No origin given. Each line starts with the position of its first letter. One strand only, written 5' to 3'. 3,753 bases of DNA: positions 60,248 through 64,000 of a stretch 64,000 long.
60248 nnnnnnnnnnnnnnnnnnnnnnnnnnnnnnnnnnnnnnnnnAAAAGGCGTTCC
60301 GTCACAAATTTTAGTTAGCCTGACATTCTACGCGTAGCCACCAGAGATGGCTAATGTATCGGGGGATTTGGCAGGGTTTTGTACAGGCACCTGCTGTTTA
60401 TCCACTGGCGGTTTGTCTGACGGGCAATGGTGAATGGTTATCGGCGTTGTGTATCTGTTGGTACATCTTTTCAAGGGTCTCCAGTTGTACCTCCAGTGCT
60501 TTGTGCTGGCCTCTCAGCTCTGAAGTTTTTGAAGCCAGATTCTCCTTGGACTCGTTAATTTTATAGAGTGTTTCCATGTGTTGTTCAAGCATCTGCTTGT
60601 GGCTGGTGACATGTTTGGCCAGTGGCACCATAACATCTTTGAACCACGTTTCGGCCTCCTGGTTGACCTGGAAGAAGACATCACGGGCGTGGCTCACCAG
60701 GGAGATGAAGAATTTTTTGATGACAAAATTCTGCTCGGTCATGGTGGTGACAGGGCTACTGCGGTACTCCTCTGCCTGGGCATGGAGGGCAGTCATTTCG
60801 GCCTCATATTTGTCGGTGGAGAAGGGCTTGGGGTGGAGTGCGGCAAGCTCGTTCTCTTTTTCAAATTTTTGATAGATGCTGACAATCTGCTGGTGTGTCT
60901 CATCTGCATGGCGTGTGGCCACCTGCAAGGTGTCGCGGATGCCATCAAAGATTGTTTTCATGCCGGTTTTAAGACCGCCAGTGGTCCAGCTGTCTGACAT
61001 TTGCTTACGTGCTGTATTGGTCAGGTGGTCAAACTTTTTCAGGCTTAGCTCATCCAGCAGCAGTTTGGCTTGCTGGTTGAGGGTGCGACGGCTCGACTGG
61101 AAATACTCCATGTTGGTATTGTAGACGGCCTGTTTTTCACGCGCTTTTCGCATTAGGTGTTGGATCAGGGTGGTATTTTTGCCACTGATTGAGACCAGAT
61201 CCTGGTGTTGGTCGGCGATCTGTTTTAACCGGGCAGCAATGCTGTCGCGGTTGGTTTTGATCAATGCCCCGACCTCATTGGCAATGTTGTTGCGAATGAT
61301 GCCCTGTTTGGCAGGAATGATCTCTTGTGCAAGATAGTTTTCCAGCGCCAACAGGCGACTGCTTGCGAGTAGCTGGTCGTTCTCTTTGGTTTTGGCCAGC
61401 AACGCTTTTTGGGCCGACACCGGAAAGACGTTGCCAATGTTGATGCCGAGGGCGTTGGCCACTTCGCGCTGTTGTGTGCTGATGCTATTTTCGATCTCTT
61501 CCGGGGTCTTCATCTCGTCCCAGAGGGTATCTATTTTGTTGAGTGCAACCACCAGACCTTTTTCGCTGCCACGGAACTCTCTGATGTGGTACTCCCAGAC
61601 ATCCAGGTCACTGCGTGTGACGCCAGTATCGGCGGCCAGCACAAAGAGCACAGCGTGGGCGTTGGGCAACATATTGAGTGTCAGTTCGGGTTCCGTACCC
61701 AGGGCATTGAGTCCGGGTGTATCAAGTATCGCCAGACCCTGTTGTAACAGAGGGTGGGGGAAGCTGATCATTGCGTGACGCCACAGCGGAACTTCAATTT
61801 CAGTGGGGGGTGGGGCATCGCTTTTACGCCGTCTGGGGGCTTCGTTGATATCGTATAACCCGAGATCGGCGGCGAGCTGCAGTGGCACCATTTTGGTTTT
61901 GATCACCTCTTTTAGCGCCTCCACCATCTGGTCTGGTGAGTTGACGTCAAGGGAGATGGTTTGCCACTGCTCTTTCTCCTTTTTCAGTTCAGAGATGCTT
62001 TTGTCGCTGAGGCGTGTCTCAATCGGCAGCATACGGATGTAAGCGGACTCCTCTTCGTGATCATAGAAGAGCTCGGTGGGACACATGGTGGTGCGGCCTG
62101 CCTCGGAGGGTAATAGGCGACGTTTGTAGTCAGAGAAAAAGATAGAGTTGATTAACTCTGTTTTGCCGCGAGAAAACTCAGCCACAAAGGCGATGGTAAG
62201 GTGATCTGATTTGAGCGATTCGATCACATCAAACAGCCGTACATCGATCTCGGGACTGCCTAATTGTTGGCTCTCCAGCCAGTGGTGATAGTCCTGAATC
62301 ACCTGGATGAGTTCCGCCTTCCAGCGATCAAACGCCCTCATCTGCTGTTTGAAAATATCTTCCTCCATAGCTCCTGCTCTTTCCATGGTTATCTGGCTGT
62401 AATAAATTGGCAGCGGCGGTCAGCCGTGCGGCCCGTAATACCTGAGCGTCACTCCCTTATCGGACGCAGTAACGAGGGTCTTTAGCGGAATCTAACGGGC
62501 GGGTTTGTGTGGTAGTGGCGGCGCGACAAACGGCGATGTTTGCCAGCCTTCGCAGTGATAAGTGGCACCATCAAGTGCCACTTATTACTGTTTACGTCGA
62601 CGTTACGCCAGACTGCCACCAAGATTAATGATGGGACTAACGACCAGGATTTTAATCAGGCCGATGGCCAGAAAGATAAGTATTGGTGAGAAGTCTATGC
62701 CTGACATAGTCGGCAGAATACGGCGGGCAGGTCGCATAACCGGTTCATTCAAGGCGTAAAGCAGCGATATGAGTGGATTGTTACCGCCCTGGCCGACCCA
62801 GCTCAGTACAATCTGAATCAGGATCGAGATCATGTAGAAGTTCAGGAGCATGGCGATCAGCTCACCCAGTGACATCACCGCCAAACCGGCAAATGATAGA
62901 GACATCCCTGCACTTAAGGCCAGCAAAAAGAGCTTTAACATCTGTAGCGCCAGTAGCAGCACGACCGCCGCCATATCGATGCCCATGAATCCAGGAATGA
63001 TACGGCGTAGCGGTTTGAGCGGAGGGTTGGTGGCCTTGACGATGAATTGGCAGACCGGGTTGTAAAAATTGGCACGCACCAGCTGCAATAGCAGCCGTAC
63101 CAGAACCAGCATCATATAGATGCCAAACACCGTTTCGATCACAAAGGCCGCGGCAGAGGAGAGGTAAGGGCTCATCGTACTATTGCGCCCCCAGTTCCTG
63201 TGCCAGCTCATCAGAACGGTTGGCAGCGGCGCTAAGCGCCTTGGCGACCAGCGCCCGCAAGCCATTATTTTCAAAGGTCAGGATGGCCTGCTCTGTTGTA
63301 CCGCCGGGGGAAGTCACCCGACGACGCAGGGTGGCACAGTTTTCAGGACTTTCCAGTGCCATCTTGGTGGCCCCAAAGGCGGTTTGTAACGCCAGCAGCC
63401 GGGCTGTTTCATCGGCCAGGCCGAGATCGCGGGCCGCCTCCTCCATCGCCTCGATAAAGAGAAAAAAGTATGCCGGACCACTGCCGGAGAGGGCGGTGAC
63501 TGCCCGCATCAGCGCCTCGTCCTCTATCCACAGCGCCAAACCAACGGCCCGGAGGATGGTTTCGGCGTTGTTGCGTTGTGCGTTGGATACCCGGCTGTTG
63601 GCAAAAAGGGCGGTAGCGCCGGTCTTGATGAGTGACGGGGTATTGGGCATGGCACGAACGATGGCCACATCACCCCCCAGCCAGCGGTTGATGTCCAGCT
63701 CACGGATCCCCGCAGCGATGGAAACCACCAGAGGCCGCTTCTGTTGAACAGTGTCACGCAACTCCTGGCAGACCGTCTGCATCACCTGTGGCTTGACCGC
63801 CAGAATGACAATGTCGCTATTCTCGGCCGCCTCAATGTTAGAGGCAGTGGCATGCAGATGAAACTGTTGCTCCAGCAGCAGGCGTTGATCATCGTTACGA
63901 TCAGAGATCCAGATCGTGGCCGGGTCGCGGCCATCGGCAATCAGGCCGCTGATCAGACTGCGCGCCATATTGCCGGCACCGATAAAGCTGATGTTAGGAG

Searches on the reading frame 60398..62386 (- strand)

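Call 46: search_protein_families(library=pfam, proteins=[window:60398-62386:-], max_evalue=0.0001)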
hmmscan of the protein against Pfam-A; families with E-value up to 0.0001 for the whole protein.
window:60398-62386:- (662 aa): 2 families
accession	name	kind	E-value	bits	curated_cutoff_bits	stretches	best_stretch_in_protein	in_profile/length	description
PF00350.29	Dynamin_N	-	1.6e-15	58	27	1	65-262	1-148/168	Dynamin family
PF00009.33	GTP_EFTU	-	1.7e-07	31.5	26.5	1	62-329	3-173/188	Elongation factor Tu GTP binding domain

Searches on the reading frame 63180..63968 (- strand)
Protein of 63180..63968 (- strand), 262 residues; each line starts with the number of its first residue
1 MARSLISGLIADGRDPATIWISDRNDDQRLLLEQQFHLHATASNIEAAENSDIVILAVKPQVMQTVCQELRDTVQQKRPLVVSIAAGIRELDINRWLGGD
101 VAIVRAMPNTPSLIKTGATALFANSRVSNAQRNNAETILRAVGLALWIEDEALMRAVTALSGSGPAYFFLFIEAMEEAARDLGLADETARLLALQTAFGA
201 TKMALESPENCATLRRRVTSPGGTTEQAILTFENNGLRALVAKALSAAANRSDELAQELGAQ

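Call 46: search_protein_families(library=pfam, proteins=[window:63180-63968:-], max_evalue=0.0001)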
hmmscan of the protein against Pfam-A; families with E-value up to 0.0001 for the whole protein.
window:63180-63968:- (262 aa): 3 families
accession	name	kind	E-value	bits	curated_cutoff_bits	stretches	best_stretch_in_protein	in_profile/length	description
PF14748.11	P5CR_dimer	-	8.5e-37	126.1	25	1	151-255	1-105/105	Pyrroline-5-carboxylate reductase dimerisation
PF03807.23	F420_oxidored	-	4.9e-17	62.7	21.6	1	1-87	10-94/94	NADP oxidoreductase coenzyme F420-dependent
PF01210.29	NAD_Gly3P_dh_N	-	6.7e-05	23.3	23.1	0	37-90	56-108/158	NAD-dependent glycerol-3-phosphate dehydrogenase N-terminus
